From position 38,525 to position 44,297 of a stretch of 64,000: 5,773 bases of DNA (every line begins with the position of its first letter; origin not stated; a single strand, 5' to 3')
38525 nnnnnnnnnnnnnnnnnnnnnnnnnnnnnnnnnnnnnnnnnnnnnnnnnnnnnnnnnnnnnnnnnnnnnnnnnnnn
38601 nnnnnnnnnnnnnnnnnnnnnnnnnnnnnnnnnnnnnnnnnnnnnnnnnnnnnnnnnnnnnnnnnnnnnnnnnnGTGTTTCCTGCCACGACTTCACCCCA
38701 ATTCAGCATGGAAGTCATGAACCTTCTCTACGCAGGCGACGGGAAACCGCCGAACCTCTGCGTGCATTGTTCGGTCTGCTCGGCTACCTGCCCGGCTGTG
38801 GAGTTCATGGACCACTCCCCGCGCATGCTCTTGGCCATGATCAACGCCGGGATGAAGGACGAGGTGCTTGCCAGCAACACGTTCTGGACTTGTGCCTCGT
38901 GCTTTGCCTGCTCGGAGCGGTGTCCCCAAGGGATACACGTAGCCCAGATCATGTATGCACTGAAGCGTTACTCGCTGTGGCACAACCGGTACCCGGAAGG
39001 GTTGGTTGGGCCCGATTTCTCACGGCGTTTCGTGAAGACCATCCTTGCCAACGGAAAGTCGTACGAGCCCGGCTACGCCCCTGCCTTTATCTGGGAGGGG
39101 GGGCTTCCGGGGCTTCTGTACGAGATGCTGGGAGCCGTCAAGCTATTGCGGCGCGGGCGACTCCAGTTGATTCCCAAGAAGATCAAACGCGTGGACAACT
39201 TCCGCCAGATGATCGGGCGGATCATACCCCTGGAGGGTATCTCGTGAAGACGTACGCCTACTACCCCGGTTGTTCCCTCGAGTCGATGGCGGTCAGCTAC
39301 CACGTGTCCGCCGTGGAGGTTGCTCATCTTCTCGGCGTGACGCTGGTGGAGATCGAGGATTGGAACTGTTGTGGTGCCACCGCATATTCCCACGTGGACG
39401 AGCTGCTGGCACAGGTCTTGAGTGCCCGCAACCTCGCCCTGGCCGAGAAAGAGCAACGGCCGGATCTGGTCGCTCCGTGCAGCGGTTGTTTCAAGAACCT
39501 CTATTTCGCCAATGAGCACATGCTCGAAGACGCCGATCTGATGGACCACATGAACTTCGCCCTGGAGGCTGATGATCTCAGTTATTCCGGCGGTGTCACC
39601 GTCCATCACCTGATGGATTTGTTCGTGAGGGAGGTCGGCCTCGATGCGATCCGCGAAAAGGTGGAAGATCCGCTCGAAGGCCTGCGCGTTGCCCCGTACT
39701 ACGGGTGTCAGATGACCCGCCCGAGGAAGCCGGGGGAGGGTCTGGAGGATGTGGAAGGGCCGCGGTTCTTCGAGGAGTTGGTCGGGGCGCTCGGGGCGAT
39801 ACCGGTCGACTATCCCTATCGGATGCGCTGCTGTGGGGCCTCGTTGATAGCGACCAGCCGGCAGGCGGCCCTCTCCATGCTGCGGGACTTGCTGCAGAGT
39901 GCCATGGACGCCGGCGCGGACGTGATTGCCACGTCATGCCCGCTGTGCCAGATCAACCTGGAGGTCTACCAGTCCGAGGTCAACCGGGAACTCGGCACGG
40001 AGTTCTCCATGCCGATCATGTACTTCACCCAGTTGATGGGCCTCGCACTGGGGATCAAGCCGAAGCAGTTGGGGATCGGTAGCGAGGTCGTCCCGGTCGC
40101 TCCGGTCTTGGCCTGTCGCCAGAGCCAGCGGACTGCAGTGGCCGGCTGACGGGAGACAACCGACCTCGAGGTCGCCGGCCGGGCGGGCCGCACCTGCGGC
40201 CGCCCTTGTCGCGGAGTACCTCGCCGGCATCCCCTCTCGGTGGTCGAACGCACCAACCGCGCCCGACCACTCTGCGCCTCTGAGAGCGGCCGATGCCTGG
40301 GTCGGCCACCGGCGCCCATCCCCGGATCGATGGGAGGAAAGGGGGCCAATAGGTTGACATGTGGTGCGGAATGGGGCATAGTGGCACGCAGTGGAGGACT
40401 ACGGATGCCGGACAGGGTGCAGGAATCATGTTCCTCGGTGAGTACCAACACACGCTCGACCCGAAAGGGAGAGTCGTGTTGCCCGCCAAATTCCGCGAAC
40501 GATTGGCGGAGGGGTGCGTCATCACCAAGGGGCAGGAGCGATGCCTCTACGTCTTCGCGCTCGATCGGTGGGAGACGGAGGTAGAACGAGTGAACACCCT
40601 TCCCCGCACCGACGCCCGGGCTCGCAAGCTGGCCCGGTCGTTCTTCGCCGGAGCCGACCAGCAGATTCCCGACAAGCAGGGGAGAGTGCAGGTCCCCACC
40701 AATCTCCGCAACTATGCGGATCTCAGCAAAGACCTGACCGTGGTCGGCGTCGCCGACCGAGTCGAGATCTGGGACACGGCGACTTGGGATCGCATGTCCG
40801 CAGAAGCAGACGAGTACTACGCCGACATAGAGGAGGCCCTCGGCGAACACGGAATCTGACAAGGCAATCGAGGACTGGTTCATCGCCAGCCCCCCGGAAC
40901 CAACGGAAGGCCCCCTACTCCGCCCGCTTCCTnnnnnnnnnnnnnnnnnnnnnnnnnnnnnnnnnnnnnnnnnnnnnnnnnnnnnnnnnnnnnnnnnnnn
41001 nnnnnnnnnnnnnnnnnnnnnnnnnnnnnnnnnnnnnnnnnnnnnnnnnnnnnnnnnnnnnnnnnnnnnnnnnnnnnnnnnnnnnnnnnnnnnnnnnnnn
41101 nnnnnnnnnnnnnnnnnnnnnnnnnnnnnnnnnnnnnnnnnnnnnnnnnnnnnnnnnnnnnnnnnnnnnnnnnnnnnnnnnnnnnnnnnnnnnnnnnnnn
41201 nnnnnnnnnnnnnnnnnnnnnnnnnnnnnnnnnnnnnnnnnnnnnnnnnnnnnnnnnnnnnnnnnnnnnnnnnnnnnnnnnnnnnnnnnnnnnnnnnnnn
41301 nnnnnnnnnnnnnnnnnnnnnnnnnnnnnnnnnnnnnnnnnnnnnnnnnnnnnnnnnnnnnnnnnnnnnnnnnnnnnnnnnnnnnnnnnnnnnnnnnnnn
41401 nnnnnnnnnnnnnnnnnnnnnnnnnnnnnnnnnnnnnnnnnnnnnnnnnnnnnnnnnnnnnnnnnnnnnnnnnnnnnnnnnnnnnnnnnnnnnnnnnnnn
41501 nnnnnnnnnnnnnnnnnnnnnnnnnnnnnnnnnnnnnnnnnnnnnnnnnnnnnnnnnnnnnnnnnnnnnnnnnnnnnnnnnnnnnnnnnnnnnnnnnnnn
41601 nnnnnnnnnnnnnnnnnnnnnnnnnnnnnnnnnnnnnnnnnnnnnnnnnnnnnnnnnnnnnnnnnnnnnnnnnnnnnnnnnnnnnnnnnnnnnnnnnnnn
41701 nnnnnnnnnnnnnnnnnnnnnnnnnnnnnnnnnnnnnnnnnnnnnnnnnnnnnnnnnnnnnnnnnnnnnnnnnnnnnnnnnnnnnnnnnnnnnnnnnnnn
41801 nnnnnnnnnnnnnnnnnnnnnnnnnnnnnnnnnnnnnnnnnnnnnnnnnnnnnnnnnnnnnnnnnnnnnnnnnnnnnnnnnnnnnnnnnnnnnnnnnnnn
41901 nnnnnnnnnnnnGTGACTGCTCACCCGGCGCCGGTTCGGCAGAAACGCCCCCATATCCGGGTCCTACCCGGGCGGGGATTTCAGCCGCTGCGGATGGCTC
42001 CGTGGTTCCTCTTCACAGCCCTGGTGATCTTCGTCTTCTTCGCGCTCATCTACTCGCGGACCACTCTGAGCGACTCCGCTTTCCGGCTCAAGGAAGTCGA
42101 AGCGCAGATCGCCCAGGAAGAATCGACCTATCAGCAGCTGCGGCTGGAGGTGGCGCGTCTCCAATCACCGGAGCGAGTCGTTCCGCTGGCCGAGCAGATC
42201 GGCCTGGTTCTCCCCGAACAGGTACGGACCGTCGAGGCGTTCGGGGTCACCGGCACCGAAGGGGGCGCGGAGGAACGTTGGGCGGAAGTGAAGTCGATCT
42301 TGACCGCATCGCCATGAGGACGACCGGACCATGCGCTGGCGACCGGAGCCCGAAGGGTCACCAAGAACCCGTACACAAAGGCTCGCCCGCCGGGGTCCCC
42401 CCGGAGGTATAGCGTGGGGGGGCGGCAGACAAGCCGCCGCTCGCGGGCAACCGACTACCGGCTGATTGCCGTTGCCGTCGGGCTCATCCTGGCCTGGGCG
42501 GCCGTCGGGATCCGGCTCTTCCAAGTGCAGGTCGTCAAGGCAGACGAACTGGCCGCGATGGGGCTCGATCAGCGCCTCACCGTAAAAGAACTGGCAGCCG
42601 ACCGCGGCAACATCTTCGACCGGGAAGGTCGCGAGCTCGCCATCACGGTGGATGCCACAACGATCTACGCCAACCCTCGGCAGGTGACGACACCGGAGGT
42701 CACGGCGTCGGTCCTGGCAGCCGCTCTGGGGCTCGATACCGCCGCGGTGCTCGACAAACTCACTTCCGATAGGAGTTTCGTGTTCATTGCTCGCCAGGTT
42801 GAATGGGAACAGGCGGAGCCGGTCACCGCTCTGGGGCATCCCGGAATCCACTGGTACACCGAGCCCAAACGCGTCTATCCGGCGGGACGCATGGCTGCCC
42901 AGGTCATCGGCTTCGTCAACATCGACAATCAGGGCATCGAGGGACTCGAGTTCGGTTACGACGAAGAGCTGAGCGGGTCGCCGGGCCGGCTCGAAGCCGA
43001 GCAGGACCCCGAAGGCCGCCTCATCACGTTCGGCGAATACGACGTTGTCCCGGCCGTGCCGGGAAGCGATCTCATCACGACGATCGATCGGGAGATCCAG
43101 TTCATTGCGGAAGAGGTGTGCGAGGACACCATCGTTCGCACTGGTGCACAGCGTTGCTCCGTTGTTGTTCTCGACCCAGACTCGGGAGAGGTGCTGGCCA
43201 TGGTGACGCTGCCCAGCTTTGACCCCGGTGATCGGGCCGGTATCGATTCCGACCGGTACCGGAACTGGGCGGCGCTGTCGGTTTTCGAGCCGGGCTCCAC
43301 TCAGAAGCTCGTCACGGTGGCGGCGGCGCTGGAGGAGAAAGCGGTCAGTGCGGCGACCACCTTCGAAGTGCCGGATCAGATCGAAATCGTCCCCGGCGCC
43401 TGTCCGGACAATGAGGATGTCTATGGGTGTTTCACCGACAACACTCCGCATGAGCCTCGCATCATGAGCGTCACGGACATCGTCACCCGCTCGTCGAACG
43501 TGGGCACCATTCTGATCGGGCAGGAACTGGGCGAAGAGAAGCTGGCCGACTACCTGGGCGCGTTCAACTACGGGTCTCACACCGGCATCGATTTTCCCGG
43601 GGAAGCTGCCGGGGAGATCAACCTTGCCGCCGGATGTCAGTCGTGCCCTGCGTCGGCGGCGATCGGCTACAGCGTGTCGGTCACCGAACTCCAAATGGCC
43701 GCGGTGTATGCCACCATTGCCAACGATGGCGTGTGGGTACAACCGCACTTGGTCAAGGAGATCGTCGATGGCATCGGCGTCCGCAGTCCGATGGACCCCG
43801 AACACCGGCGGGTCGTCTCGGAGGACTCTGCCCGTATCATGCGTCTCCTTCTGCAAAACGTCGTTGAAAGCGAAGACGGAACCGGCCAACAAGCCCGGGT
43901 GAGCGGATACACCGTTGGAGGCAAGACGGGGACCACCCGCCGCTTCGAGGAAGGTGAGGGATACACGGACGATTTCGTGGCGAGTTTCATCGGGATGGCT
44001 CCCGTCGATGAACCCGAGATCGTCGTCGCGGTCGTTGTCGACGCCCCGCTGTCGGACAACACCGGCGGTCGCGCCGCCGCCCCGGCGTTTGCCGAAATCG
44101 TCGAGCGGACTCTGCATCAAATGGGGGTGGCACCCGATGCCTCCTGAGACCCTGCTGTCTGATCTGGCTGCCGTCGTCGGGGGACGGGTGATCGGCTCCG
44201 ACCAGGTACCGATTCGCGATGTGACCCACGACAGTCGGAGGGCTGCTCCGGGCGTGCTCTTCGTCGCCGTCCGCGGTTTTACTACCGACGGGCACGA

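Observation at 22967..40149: A 17-kb redox island: group-3c-type [NiFe] hydrogenase (MvhADG) plus a complete but split HdrA/HdrB/HdrC set, EtfAB, and two extra HdrD-type modules, in an actinobacterial chromosome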

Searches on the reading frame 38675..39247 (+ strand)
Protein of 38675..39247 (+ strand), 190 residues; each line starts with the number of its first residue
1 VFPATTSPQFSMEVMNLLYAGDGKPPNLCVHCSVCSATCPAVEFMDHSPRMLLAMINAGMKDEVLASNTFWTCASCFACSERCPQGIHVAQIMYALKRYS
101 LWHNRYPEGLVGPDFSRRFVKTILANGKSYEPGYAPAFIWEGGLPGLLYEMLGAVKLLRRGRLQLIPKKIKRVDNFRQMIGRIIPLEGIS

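Call 6: search_protein_families(library=pfam, proteins=[window:38675-39247:+], max_evalue=0.001)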
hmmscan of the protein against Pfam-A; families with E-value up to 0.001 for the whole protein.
window:38675-39247:+ (190 aa): 5 families
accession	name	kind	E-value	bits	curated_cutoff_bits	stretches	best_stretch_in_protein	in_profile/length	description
PF13183.11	Fer4_8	-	3.1e-10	40.9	27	1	28-87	4-68/68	4Fe-4S dicluster domain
PF13534.11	Fer4_17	-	9.1e-10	39.4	22.2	1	29-88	2-61/61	4Fe-4S dicluster domain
PF13237.11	Fer4_10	-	7.4e-07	29.4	25.5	1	26-84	6-53/53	4Fe-4S dicluster domain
PF13187.11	Fer4_9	-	1e-06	29.1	27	1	29-86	2-50/52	4Fe-4S dicluster domain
PF12838.12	Fer4_7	-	3.6e-05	24.6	27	1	29-87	2-52/52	4Fe-4S dicluster domain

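Call 7: search_protein_families(library=ncbifam, proteins=[window:38675-39247:+], max_evalue=0.001)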
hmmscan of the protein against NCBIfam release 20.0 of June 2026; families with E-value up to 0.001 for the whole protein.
window:38675-39247:+ (190 aa): 16 families
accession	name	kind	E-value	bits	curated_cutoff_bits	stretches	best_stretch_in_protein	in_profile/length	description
TIGR03290.1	CoB_CoM_SS_C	equivalog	5.4e-18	65.4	160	1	27-100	2-75/144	CoB--CoM heterodisulfide reductase subunit C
NF041779.1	hetero_SS_HdrC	equivalog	1.9e-13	50.3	350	1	28-99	32-102/198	ferredoxin:CoB-CoM heterodisulfide reductase subunit HdrC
NF038018.1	qmoC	equivalog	5.7e-13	49.1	300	1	23-106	14-97/360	quinone-interacting membrane-bound oxidoreductase complex subunit QmoC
NF041890.1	hdrC_Methbact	equivalog_domain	1.1e-12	48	270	1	11-101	13-102/192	ferredoxin:CoB-CoM heterodisulfide reductase subunit HdrC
NF041837.1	rnfC_Methano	equivalog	3.1e-07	29.6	650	1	28-94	359-421/438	Rnf electron transport complex subunit RnfC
NF008369.0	PRK11168.1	equivalog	3.5e-07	29.5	278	1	27-95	11-82/401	anaerobic glycerol-3-phosphate dehydrogenase subunit C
NF009226.0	PRK12576.1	equivalog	4.6e-07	29.5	344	1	28-178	155-310/317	succinate dehydrogenase/fumarate reductase iron-sulfur subunit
NF042952.1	MFR_FeS_SdhB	equivalog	9.8e-07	28.1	600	1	67-125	198-254/320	8-methylmenaquinol:fumarate reductase iron-sulfur subunit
NF008434.0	PRK11274.1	equivalog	1.4e-06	27.5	333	1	29-93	25-95/409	glycolate oxidase subunit GlcF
NF004898.0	PRK06259.1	equivalog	6e-06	25.2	385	1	28-91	135-206/488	fumarate reductase (CoM/CoB) subunit TfrB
TIGR01971.1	NuoI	subfamily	1.6e-05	24.5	113.05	1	23-88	40-98/121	NADH-quinone oxidoreductase, chain I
NF004616.0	PRK05950.1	subfamily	3.2e-05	23.2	228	1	28-100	148-233/238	succinate dehydrogenase iron-sulfur subunit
TIGR01945.1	rnfC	subfamily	3.9e-05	22.4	245.95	1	24-94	360-425/435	RnfABCDGE type electron transport complex subunit C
TIGR00384.1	dhsB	subfamily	0.00012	21.6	88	1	28-93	141-218/222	succinate dehydrogenase and fumarate reductase iron-sulfur protein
NF004545.0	PRK05888.3-1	equivalog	0.00026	20.7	229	1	27-85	66-120/154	NADH-quinone oxidoreductase subunit NuoI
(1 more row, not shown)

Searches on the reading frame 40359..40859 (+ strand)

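Call 15: search_protein_families(library=pfam, proteins=[window:40359-40859:+], max_evalue=0.001)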
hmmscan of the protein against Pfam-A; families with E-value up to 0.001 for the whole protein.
window:40359-40859:+ (166 aa): 1 family
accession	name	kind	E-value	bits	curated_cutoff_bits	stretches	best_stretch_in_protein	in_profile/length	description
PF02381.23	MraZ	-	1.5e-36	124.6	23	2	95-152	1-59/72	MraZ protein, putative antitoxin-like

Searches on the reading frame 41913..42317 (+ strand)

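Call 15: search_protein_families(library=pfam, proteins=[window:41913-42317:+], max_evalue=0.001)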
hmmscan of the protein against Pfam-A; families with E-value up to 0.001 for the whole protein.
window:41913-42317:+ (134 aa): 1 family
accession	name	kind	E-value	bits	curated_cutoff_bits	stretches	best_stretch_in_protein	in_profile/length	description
PF04977.20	DivIC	-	0.00086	19.5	28.9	0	36-100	3-69/80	Septum formation initiator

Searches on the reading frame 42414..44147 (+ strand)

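Call 15: search_protein_families(library=pfam, proteins=[window:42414-44147:+], max_evalue=0.001)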
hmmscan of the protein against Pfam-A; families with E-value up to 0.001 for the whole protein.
window:42414-44147:+ (577 aa): 3 families
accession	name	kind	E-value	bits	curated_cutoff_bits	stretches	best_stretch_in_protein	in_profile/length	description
PF00905.27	Transpeptidase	-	2.5e-73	247.3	22.1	1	249-564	2-299/299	Penicillin binding protein transpeptidase domain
PF03717.20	PBP_dimer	-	6e-18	66.3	24.4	1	61-204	3-176/180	Penicillin-binding Protein dimerisation domain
PF21922.1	PBP_dimer_2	-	0.00013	22.6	27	1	152-193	24-64/83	Penicillin binding protein A dimerisation domain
